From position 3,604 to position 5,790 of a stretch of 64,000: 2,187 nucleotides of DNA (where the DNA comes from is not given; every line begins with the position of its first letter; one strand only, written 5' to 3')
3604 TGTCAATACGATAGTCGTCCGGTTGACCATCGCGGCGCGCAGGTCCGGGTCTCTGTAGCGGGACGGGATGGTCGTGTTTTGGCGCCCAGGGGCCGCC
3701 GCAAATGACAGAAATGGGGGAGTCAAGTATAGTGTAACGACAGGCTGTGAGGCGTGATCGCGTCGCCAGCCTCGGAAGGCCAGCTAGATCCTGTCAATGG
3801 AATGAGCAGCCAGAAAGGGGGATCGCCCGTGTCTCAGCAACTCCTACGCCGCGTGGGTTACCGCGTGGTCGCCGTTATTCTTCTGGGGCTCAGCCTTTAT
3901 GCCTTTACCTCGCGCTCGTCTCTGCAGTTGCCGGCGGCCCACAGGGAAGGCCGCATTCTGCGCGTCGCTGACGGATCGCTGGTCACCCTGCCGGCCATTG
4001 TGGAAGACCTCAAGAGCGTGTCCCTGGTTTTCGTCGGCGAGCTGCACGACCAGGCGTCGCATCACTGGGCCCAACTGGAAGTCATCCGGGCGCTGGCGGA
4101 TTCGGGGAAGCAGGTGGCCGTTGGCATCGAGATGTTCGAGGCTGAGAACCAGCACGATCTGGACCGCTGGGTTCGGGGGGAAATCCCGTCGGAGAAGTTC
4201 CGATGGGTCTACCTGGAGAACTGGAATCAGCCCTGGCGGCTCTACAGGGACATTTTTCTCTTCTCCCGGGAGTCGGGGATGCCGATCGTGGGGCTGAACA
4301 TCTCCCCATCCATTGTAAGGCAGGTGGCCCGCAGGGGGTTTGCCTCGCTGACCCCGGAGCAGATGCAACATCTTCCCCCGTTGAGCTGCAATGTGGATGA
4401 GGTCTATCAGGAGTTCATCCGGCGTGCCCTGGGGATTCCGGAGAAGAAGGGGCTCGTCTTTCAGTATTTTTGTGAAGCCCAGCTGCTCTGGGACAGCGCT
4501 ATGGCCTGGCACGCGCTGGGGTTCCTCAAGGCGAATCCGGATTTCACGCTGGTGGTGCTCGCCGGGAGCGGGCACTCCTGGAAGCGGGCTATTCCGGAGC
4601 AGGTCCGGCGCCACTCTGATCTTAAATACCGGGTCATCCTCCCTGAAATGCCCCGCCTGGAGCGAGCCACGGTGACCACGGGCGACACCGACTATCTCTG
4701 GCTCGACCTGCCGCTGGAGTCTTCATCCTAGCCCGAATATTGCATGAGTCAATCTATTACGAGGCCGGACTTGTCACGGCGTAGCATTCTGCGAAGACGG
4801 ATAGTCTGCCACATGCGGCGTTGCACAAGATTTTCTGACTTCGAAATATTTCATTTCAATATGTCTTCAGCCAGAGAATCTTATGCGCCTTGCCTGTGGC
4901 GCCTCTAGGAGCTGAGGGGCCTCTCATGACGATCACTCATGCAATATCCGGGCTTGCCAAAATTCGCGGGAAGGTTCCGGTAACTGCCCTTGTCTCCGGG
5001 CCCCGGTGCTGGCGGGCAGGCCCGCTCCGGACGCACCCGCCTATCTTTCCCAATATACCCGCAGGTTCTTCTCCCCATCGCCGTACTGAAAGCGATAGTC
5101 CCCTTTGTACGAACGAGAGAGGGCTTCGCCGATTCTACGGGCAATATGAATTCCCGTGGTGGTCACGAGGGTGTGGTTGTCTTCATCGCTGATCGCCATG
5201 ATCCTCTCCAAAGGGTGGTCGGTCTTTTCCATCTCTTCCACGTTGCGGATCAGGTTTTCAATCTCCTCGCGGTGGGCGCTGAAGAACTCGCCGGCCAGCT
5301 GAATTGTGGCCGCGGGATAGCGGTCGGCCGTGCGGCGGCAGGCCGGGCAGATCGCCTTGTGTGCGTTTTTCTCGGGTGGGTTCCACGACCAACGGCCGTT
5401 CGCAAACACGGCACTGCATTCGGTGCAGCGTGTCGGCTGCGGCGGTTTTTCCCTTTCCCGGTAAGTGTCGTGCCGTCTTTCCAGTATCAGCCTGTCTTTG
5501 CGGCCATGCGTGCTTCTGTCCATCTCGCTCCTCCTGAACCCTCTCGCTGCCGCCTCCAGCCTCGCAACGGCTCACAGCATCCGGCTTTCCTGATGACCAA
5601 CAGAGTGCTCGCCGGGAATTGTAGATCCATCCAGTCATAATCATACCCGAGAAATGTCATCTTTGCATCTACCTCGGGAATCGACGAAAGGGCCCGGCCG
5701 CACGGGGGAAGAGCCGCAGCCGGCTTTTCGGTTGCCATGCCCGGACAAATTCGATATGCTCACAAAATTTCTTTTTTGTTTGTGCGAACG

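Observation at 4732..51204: Family of MITE-like miniature inverted-repeat elements: seven copies in 64 kb, including minimal hairpin-only versions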

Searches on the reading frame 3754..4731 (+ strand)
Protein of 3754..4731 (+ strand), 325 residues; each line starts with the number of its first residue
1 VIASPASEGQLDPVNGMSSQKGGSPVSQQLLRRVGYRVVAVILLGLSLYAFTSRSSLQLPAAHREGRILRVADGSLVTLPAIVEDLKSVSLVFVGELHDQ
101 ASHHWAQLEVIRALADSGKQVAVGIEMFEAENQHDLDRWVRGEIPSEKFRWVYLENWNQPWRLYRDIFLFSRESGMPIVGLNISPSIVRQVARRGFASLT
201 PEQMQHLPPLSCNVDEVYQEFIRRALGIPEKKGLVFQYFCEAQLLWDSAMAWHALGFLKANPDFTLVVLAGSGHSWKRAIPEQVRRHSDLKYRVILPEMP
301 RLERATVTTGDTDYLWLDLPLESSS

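Call 19: search_protein_families(library=pfam, proteins=[window:3754-4731:+])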
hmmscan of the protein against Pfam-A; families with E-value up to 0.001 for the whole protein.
window:3754-4731:+ (325 aa): 1 family
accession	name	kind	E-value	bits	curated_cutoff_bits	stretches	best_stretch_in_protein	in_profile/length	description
PF04187.18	Cofac_haem_bdg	-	3.1e-55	187.9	27.7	1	83-284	2-213/213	Haem-binding uptake, Tiki superfamily, ChaN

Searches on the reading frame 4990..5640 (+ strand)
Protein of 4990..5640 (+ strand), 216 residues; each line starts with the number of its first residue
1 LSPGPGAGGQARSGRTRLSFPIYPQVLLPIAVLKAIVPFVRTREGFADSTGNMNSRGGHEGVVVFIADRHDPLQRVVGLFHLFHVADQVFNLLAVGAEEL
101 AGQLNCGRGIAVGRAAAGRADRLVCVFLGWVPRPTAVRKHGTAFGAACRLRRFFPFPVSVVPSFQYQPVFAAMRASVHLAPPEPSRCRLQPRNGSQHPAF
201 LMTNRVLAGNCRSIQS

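Call 33: search_protein_families(library=pfam, proteins=[window:4990-5640:+])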
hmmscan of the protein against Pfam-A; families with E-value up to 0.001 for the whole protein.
window:4990-5640:+ (216 aa): 0 families

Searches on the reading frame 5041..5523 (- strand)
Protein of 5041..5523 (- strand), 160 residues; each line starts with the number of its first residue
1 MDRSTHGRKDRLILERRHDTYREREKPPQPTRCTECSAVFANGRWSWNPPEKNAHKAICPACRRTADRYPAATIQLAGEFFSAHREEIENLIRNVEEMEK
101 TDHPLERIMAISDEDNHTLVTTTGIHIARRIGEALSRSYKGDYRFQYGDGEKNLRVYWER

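Call 33: search_protein_families(library=pfam, proteins=[window:5041-5523:-])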
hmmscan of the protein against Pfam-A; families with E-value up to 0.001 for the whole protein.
window:5041-5523:- (160 aa): 1 family
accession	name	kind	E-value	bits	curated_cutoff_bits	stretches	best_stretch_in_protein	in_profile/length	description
PF04981.18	NMD3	-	3.8e-08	33.6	24.9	1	54-144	129-218/243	NMD3 family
